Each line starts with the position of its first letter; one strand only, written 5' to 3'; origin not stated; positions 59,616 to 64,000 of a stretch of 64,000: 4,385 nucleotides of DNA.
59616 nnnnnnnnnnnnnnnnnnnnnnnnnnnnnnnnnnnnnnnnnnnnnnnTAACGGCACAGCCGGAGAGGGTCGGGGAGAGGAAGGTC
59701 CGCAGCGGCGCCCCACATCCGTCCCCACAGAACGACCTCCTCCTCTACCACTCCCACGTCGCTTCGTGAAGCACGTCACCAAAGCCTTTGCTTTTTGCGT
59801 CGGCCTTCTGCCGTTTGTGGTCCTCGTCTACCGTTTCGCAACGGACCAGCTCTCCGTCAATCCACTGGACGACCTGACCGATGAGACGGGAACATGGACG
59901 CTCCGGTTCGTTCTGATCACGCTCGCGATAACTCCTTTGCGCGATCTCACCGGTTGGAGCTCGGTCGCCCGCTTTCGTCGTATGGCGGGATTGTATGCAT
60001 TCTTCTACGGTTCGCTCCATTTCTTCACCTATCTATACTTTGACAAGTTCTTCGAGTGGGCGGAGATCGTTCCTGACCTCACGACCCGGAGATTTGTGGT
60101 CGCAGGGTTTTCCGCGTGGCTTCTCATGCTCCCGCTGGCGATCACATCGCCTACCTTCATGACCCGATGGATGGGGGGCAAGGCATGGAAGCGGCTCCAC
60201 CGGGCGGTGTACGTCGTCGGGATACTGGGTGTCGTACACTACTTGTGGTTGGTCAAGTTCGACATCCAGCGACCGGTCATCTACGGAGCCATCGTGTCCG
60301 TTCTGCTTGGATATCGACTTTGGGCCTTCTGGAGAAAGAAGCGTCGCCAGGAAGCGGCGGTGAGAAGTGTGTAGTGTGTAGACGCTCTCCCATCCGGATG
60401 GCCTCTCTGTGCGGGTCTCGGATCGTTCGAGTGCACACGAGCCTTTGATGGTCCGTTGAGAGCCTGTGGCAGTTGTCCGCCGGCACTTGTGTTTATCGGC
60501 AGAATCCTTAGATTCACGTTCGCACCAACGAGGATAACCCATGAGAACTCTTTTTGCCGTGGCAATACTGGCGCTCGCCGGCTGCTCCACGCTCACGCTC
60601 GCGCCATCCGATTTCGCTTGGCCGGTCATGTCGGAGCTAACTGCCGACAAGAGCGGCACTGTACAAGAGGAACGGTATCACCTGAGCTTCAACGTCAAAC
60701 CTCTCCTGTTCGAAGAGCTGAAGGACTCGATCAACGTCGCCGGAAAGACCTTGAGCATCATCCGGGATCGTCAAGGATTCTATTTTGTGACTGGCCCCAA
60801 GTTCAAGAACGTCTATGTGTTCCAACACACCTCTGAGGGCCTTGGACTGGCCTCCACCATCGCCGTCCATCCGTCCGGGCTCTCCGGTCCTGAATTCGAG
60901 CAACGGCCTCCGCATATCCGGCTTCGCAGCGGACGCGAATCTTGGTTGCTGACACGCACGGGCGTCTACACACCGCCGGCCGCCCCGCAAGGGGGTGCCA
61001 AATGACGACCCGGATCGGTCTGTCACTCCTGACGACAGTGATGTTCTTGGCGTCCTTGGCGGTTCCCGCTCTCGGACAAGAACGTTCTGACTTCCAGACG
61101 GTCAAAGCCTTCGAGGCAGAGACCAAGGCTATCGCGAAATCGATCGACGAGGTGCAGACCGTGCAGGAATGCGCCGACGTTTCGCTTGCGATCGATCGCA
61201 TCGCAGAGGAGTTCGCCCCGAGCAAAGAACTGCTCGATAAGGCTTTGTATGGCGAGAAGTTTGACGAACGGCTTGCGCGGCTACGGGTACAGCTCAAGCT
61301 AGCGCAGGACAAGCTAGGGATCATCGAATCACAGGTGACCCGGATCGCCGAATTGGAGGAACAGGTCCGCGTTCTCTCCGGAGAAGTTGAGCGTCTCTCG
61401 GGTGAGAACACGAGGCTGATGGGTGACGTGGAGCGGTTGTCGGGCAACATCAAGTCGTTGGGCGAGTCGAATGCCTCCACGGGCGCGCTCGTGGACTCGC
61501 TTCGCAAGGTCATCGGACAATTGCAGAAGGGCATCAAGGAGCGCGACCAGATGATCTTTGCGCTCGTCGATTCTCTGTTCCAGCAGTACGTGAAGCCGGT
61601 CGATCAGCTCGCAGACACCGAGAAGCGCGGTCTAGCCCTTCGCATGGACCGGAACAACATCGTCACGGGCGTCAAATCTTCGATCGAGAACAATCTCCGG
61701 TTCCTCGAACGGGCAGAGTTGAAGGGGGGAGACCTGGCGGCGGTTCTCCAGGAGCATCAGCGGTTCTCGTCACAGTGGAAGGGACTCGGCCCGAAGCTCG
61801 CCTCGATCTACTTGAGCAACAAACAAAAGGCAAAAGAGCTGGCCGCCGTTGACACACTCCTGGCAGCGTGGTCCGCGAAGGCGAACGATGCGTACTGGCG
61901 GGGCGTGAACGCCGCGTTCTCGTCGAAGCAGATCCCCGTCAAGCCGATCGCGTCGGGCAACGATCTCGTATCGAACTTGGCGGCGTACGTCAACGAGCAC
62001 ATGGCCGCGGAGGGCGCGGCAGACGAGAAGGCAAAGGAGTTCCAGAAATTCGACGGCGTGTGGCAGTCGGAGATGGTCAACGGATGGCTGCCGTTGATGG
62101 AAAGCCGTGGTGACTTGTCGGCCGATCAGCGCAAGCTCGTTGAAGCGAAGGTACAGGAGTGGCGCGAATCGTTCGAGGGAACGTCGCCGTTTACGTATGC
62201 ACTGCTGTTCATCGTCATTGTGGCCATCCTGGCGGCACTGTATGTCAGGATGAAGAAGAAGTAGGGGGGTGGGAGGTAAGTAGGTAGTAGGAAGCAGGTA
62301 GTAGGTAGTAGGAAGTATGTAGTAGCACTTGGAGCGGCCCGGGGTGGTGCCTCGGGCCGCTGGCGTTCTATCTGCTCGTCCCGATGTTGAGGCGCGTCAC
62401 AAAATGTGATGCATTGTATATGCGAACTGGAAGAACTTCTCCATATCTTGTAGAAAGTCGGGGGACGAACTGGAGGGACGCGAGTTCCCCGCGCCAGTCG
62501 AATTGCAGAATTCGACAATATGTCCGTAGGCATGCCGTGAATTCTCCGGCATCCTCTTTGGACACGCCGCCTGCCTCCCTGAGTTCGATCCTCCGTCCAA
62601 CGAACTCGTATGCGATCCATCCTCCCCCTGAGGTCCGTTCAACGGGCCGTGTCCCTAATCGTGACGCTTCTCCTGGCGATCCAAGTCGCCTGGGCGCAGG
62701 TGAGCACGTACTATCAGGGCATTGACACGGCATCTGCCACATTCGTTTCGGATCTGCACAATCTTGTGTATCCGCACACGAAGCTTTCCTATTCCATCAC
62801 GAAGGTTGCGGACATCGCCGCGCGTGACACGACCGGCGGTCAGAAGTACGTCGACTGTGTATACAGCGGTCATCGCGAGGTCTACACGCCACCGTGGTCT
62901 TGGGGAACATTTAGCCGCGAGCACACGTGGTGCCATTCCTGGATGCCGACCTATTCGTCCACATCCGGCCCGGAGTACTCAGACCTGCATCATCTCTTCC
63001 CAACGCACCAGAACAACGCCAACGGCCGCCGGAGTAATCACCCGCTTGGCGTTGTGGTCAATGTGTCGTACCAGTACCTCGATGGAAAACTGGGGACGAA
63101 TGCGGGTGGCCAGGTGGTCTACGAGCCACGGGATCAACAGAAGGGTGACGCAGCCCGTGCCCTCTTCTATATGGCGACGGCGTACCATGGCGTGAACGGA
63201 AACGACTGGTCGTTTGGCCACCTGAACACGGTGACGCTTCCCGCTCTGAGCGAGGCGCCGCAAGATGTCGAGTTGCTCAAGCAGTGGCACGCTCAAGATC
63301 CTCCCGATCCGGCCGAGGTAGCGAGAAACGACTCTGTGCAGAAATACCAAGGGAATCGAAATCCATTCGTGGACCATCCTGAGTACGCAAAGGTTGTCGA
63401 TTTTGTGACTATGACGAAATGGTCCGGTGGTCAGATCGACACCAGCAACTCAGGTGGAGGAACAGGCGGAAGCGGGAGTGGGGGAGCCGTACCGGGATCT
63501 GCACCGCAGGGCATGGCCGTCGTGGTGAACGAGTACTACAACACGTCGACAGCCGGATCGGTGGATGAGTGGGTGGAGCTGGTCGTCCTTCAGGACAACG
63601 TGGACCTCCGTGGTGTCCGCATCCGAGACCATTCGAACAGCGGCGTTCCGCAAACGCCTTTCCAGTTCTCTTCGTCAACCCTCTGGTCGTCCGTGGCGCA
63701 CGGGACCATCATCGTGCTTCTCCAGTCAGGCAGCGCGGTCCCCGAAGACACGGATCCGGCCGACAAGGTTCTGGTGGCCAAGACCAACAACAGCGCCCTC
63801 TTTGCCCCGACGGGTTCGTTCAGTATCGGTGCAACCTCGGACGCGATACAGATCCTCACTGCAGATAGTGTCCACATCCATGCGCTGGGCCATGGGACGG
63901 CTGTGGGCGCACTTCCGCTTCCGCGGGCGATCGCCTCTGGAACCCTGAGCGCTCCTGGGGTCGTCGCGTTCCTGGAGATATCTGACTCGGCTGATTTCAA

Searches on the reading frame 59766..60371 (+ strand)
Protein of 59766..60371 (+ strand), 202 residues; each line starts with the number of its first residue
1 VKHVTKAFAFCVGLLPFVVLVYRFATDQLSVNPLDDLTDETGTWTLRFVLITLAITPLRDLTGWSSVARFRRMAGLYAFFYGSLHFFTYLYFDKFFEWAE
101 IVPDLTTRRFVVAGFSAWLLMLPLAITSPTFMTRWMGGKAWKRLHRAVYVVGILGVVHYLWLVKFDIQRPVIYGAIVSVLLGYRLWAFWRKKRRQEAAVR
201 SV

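Call 27: search_protein_families(library=pfam, proteins=[window:59766-60371:+], max_evalue=0.001)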
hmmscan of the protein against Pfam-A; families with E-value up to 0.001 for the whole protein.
window:59766-60371:+ (202 aa): 1 family
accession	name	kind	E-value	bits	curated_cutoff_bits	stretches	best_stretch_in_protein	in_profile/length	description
PF01794.25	Ferric_reduct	-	2.9e-15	56.8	28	1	41-156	1-121/121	Ferric reductase like transmembrane component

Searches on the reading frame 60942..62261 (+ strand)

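Call 27: search_protein_families(library=pfam, proteins=[window:60942-62261:+], max_evalue=0.001)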
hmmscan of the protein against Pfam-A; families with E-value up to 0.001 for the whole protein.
window:60942-62261:+ (440 aa): 1 family
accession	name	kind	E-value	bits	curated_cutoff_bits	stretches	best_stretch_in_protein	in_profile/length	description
PF08961.15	NRBF2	-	9.8e-06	25.7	36.8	1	121-167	76-122/200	Nuclear receptor-binding factor 2, autophagy regulator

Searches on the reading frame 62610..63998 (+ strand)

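Call 67: search_protein_families(library=pfam, proteins=[window:62610-63998:+], max_evalue=0.00001)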
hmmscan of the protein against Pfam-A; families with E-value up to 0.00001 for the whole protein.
window:62610-63998:+ (463 aa): 1 family
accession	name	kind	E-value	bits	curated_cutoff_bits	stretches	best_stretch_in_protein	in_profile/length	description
PF04231.19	Endonuclease_1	-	1.6e-33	116.9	25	1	100-258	74-235/235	Endonuclease I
